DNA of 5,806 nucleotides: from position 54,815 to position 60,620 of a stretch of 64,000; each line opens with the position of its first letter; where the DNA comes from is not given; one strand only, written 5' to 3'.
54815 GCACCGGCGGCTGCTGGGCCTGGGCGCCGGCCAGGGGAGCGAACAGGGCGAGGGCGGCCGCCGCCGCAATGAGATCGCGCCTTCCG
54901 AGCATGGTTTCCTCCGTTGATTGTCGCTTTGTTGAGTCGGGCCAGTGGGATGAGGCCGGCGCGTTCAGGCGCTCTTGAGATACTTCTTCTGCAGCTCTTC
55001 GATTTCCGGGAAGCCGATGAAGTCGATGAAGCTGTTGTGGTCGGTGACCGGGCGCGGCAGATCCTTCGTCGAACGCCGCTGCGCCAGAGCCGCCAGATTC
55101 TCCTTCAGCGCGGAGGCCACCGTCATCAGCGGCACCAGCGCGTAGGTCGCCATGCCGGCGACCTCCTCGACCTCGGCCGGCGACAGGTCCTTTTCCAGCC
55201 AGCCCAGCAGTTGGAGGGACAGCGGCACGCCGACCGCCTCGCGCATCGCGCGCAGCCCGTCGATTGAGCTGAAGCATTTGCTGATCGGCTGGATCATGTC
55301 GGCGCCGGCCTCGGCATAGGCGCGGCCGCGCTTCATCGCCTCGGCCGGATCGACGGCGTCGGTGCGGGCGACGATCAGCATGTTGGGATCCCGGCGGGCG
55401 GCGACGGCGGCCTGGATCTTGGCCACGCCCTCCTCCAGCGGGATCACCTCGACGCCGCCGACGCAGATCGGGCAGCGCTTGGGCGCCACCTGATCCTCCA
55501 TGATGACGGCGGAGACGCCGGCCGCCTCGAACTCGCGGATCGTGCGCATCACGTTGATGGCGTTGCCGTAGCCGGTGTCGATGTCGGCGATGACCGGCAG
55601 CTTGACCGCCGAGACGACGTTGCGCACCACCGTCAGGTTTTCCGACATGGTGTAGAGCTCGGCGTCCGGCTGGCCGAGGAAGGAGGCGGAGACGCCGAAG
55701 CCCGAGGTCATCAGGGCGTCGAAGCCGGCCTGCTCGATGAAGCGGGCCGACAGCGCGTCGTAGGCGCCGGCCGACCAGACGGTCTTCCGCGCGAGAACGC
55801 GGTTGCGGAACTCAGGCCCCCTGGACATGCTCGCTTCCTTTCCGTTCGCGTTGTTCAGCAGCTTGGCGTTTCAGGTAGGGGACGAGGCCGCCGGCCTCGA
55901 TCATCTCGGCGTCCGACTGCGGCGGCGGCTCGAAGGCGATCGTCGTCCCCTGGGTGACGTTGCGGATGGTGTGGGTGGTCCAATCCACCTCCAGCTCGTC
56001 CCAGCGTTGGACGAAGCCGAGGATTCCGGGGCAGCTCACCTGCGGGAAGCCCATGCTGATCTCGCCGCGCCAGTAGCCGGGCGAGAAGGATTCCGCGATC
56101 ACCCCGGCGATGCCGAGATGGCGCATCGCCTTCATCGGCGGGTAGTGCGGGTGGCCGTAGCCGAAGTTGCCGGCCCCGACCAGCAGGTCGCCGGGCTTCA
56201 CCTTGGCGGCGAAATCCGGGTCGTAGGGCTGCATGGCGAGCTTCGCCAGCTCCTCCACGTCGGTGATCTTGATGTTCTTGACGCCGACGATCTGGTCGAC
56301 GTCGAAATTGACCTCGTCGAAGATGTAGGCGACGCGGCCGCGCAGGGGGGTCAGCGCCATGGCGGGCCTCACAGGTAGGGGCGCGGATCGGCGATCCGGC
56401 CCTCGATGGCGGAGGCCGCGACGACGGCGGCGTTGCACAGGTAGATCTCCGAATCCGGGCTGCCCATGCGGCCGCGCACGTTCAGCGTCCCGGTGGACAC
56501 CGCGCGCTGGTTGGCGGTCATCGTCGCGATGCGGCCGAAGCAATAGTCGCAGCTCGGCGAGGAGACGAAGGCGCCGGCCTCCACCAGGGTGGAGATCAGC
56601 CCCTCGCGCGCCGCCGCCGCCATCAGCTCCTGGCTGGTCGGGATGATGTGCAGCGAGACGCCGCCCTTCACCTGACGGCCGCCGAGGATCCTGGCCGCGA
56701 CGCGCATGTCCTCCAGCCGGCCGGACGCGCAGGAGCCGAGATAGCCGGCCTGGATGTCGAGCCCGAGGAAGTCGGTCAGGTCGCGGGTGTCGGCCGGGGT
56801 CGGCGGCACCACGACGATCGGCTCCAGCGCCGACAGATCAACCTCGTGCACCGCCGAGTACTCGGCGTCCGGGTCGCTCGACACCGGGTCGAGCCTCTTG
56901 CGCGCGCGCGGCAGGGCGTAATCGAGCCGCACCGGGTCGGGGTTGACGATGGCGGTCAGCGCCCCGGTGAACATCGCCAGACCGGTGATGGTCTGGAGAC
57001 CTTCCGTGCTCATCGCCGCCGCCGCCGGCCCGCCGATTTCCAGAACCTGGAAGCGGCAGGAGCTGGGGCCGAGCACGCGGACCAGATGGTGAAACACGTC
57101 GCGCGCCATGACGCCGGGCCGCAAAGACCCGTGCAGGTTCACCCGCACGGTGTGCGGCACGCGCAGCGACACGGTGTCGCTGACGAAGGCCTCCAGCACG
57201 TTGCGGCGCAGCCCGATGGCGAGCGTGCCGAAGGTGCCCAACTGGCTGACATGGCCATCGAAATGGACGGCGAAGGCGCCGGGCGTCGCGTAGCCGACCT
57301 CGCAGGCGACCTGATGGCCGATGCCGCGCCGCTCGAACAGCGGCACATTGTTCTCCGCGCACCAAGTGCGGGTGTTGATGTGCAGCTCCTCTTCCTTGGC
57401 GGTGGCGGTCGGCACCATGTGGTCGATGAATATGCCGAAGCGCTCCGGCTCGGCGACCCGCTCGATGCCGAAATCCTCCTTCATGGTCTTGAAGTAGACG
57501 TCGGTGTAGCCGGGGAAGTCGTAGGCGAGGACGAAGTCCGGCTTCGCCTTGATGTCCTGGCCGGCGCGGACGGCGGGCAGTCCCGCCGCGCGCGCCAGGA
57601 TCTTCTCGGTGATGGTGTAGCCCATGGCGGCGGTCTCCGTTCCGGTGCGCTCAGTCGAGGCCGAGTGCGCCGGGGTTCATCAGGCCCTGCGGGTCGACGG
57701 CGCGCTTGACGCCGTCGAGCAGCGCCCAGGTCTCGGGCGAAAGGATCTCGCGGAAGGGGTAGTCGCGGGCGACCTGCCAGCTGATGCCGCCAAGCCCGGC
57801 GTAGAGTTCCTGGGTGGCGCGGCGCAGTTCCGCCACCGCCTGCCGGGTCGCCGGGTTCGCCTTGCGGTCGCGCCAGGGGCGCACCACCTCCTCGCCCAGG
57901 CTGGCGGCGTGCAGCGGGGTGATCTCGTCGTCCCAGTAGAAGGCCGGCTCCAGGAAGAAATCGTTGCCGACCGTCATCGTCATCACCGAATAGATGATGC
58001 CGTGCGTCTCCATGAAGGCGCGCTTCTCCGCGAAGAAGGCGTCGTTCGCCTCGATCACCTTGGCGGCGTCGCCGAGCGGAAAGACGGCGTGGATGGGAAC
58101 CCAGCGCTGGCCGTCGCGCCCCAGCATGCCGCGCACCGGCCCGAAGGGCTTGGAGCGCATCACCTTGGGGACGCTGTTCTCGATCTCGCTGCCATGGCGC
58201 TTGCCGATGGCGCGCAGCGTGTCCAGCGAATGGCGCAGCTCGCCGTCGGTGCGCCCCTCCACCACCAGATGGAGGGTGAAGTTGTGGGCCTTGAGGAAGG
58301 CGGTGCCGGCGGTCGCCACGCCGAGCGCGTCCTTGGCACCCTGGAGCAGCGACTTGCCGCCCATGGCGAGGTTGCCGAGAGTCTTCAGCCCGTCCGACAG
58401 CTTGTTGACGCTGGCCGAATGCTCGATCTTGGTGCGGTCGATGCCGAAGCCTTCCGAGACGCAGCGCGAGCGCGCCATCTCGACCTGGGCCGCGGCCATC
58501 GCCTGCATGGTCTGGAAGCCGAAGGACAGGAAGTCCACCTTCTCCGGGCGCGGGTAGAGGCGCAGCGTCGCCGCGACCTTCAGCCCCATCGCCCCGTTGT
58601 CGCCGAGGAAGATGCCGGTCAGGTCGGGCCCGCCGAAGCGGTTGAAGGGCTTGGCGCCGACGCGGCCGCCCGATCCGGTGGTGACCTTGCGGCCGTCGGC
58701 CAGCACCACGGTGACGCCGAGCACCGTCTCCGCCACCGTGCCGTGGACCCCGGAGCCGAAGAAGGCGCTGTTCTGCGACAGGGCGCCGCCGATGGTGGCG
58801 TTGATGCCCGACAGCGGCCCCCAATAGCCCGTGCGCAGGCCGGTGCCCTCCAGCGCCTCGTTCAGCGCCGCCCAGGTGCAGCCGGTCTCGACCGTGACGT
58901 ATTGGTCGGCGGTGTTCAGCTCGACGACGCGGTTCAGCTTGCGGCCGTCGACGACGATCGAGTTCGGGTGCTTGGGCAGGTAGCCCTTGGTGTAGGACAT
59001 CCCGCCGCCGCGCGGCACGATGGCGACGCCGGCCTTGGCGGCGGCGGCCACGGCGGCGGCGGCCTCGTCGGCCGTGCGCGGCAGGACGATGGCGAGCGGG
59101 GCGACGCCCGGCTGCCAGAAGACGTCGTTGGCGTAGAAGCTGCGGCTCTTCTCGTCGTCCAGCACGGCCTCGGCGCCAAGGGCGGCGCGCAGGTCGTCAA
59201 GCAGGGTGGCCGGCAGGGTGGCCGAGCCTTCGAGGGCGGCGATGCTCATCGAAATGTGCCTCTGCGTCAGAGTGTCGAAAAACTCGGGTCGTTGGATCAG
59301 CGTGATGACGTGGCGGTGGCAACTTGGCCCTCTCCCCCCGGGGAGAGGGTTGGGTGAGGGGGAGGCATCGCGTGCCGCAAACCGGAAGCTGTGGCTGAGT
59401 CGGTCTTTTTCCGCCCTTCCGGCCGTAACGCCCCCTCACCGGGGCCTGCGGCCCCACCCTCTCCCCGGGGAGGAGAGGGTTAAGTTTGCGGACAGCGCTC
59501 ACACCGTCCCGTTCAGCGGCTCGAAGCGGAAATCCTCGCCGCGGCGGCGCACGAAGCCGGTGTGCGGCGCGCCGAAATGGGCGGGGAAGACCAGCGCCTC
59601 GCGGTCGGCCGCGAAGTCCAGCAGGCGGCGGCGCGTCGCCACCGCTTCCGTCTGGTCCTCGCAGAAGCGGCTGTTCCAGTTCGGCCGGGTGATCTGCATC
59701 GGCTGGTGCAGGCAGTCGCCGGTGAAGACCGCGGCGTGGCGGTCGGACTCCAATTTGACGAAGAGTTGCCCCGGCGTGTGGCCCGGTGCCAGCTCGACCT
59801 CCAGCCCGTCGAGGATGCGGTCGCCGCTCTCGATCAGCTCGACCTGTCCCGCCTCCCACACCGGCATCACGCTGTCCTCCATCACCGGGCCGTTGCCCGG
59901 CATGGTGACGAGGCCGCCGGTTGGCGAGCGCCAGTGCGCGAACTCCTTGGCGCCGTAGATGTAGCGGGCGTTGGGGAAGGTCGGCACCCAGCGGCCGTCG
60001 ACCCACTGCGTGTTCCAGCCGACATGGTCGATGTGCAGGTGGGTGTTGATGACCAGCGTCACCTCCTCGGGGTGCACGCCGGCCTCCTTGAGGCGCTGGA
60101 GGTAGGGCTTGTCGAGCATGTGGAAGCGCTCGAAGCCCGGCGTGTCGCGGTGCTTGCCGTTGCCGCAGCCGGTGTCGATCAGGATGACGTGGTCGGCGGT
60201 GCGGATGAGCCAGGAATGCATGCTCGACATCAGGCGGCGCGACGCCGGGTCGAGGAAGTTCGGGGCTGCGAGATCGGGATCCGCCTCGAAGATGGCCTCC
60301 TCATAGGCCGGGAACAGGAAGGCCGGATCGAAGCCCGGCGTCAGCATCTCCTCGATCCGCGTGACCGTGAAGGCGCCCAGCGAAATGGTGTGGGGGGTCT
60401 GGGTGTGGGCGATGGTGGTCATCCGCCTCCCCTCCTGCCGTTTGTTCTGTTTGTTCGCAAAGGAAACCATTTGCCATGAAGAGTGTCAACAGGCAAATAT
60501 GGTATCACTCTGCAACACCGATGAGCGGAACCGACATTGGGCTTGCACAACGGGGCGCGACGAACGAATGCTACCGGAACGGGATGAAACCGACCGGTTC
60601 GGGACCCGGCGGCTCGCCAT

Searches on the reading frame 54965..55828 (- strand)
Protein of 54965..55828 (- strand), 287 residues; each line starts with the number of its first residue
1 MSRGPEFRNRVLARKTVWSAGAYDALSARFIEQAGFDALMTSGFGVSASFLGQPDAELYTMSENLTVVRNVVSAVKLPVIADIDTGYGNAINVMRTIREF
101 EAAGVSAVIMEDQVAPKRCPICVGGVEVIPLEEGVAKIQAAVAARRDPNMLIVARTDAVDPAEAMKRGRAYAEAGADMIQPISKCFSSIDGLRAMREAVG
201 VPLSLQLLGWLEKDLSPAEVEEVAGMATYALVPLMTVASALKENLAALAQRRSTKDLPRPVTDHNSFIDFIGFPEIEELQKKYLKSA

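Call 78: search_protein_families(library=pfam, proteins=[window:54965-55828:-], max_evalue=0.001)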
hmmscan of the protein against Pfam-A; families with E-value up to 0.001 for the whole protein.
window:54965-55828:- (287 aa): 4 families
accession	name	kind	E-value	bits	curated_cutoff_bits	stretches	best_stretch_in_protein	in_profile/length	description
PF13714.12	PEP_mutase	-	6.4e-44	150.8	31.5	1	16-223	10-213/240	Phosphoenolpyruvate phosphomutase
PF00463.27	ICL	-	2.1e-07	30.3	26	1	77-158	150-233/526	Isocitrate lyase family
PF13378.12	MR_MLE_C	-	0.00084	19.5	29.4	0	130-204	26-100/219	Enolase C-terminal domain-like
PF02548.21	Pantoate_transf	-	0.00086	19.2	28.7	0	15-111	15-114/259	Ketopantoate hydroxymethyltransferase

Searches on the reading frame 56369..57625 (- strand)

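Call 78: search_protein_families(library=pfam, proteins=[window:56369-57625:-], max_evalue=0.001)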
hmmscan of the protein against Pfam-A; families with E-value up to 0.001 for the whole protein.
window:56369-57625:- (418 aa): 1 family
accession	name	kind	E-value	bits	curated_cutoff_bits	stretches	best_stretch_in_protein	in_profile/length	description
PF00330.25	Aconitase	-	2e-59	202.2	28.7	2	78-285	83-305/463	Aconitase family (aconitate hydratase)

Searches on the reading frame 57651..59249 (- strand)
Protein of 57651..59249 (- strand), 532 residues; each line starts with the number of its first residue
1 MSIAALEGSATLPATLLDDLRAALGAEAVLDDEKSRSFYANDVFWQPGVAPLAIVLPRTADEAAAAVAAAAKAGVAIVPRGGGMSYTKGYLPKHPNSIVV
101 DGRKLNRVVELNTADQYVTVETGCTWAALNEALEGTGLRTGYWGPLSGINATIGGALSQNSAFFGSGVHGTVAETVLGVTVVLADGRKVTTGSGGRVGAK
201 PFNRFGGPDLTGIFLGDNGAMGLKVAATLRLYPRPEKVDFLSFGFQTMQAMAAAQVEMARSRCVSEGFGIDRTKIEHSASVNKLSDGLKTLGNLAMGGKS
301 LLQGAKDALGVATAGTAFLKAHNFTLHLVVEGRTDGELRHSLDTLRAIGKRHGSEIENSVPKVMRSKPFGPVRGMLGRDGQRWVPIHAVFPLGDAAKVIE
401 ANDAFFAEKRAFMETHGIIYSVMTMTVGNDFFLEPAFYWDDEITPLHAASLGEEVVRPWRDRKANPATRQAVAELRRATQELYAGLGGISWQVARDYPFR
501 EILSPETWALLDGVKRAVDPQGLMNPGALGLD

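Call 78: search_protein_families(library=pfam, proteins=[window:57651-59249:-], max_evalue=0.001)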
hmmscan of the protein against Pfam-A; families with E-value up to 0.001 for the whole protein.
window:57651-59249:- (532 aa): 2 families
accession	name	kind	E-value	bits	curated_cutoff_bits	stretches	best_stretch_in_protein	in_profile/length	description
PF01565.28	FAD_binding_4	-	4.9e-33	114.2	26.4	1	51-191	1-138/139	FAD binding domain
PF02913.24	FAD-oxidase_C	-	8.4e-06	26.1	21.2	1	503-527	222-246/248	FAD linked oxidases, C-terminal domain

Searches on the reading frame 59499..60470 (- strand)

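Call 78: search_protein_families(library=pfam, proteins=[window:59499-60470:-], max_evalue=0.001)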
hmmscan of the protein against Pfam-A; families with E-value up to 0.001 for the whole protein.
window:59499-60470:- (323 aa): 1 family
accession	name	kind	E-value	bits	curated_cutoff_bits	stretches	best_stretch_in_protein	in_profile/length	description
PF00753.33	Lactamase_B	-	2.4e-24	86.8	22.7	1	86-298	8-196/196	Metallo-beta-lactamase superfamily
